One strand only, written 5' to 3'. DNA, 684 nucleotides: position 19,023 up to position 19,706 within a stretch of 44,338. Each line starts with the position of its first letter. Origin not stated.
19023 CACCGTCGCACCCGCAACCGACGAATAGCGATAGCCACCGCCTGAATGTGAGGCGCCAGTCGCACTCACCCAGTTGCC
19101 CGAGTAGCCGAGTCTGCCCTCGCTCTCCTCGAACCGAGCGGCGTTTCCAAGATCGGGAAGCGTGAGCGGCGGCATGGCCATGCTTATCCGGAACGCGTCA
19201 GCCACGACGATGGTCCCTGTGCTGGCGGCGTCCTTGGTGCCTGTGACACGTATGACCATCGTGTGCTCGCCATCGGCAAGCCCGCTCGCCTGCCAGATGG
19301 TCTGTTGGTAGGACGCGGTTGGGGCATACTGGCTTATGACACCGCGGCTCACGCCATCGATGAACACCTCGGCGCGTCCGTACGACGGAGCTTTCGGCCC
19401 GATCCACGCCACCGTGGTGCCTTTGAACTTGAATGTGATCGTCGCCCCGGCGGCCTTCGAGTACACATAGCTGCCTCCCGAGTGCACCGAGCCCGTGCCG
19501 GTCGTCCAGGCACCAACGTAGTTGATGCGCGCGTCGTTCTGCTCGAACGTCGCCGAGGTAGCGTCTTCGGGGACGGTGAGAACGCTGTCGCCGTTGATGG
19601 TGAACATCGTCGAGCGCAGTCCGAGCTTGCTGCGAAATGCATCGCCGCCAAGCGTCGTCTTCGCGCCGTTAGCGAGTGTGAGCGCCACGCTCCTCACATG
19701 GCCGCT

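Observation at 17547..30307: The same ~125-aa module is repeated 13 times across three different peptidoglycan-remodelling enzymes: candidate undescribed wall-targeting domain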

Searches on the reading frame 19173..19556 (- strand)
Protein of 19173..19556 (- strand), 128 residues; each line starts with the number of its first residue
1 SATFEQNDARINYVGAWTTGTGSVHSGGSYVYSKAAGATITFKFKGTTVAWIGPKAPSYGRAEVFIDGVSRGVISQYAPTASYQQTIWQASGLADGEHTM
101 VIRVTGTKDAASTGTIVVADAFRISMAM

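Call 32: find_related_loci(query=A3, collection=genome_contigs, flank=3000)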
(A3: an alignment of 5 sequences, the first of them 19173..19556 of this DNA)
Query A3 (128 aa) in genome_contigs; peptide patterns used: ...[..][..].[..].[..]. (x = any residue, [..] = any of these).
27 stretches matched a pattern; 6 encode a relative of the query (tblastn E <= 1e-3); 5 distinct loci.
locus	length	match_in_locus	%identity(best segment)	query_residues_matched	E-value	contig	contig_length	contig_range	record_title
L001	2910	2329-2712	67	1-128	9e-61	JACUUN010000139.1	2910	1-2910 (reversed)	MAG: Coriobacteriia bacterium isolate Kmv32 NODE_15857_length_2910_cov_6.597548, whole genome shotgun sequence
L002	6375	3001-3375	62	1-125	4e-54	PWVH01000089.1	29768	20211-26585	MAG: Coriobacteriaceae bacterium isolate CSSed11_288R1 CS-Sed11-C1214, whole genome shotgun sequence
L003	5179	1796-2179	69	1-128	4e-53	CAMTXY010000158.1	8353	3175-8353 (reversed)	MAG: uncultured actinobacterium isolate G04_MAG_00037 genome assembly, contig: G04_MAG_00037_000000000074, whole genome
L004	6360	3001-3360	50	5-124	1e-36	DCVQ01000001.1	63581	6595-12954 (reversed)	MAG TPA_asm: Actinobacteria bacterium UBA2184 UBA2184_contig_5074, whole genome shotgun sequence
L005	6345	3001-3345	37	4-120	4e-15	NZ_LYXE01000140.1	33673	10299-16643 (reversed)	Candidatus Chloroploca asiatica strain B7-9 NODE_53_length_33673_cov_82.0397_ID_198571, whole genome shotgun sequence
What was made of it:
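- The family spans at least Actinobacteria and Chloroflexi, whose wall polymers differ (call 32). The family crosses phyla whose only shared wall polymer is peptidoglycan (call 32).
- Tried and rejected: The narrower alignment A3 gave only 5 genome loci, from one lineage-specific pattern, so taxonomic breadth is under-sampled (call 32).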

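Call 57: search_dna_similar(query=window:19173-19556:-, collection=phages, mode=protein, max_evalue=0.001, max_rows=20)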
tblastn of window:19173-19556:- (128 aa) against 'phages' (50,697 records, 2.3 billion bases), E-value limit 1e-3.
No match.
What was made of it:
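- Tried and rejected: tblastn of one module against 50,697 GenBank phage records found nothing (call 57).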

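Call 64: search_solved_structures(query=A4, max_evalue=1, show_alignments=5)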
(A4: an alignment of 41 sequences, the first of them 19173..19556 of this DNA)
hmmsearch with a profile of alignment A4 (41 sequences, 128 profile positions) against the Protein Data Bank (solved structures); distinct sequences matched with E-value up to 1: 7.
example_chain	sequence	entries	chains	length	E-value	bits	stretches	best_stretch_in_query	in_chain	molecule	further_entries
3nqh_A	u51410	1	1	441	1.6e-06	31.3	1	16-105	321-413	Glycosyl hydrolase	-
7ehg_A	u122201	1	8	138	4.4e-05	26.6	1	20-124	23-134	MiXBM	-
6xi1_AAA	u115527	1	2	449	7.1e-05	25.9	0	76-110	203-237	Flagellin hook IN motif family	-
4xvh_A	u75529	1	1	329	0.22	14.6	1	33-104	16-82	Carbohydrate esterase family 2 (CE2)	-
8qua_A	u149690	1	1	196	0.69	13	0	28-92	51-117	Probable GTP-binding protein EngB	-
7wmp_A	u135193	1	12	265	0.87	12.7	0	95-118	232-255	Nozzle protein gp25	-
3wnp_A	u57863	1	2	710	0.96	12.6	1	2-103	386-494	Cycloisomaltooligosaccharide glucanotransferase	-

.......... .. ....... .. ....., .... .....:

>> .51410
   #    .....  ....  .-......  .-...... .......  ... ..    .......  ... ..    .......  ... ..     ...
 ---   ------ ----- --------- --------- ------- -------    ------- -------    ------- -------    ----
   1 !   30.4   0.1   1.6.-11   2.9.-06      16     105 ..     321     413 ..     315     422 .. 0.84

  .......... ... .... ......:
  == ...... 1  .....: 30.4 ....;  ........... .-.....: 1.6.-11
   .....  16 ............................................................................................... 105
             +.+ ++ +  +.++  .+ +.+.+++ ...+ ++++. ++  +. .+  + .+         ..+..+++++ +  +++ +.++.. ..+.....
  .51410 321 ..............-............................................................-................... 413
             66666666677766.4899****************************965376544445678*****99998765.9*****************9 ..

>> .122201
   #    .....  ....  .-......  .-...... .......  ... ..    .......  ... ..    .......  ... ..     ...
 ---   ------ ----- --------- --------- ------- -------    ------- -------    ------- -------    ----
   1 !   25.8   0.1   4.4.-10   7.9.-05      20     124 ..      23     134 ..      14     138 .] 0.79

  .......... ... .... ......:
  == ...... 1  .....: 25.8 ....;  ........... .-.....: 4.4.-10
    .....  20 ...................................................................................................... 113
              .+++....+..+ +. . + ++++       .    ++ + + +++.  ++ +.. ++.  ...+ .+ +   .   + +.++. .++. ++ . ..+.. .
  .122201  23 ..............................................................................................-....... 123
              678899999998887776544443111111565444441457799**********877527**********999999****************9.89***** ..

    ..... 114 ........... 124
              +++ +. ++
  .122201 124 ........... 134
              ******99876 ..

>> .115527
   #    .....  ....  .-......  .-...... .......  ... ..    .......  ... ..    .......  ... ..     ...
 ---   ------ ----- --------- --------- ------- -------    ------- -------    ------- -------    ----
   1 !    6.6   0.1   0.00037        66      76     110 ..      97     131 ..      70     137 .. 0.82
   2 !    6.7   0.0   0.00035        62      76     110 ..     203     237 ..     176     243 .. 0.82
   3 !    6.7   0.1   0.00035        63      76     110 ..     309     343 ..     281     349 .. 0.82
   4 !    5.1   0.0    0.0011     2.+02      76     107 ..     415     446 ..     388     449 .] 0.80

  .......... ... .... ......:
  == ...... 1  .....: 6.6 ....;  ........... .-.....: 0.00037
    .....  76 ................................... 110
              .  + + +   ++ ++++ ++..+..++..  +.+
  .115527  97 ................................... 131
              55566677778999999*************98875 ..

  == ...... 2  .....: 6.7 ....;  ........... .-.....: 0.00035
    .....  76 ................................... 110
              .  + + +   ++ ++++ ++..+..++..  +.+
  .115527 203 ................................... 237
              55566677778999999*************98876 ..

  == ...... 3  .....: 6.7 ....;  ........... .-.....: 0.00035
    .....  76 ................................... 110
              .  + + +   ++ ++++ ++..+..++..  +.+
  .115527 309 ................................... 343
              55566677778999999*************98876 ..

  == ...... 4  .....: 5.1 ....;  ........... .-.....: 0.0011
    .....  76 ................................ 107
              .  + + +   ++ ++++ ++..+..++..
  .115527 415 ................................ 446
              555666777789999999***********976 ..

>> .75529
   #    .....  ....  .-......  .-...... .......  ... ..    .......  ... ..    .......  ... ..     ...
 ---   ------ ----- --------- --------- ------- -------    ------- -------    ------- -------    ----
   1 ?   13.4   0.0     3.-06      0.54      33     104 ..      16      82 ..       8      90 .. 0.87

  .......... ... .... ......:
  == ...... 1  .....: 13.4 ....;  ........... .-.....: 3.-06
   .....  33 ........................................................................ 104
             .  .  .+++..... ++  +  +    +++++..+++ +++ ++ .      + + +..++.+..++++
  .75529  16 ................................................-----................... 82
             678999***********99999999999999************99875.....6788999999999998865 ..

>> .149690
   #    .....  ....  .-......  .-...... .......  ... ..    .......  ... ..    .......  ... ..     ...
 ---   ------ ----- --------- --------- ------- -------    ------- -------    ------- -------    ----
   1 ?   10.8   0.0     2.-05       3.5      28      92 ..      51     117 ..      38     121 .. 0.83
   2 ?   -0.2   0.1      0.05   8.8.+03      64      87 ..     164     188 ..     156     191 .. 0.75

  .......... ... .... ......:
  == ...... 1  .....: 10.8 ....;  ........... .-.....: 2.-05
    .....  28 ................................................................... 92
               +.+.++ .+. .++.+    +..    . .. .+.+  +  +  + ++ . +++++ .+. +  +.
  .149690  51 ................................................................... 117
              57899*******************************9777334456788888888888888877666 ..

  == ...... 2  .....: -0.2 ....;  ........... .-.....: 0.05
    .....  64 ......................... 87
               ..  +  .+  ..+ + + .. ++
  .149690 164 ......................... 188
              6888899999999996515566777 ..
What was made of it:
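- A 41-copy family profile hits 3nqh at 1.6e-6 and MiXBM at 4.4e-5 over 105 columns, sharing the SGG.Y, DG, VDL[FY], H, GKN.SS.G and D motifs (call 64).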

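Call 72: search_protein_families(library=pfam, proteins=[window:19173-19556:-], max_evalue=0.1)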
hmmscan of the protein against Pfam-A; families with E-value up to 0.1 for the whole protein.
window:19173-19556:- (128 aa): 1 family
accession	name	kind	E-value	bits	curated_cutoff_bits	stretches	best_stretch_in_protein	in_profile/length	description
PF17996.7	CE2_N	-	4e-06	27.3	27.9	1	34-103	16-81/108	Carbohydrate esterase 2 N-terminal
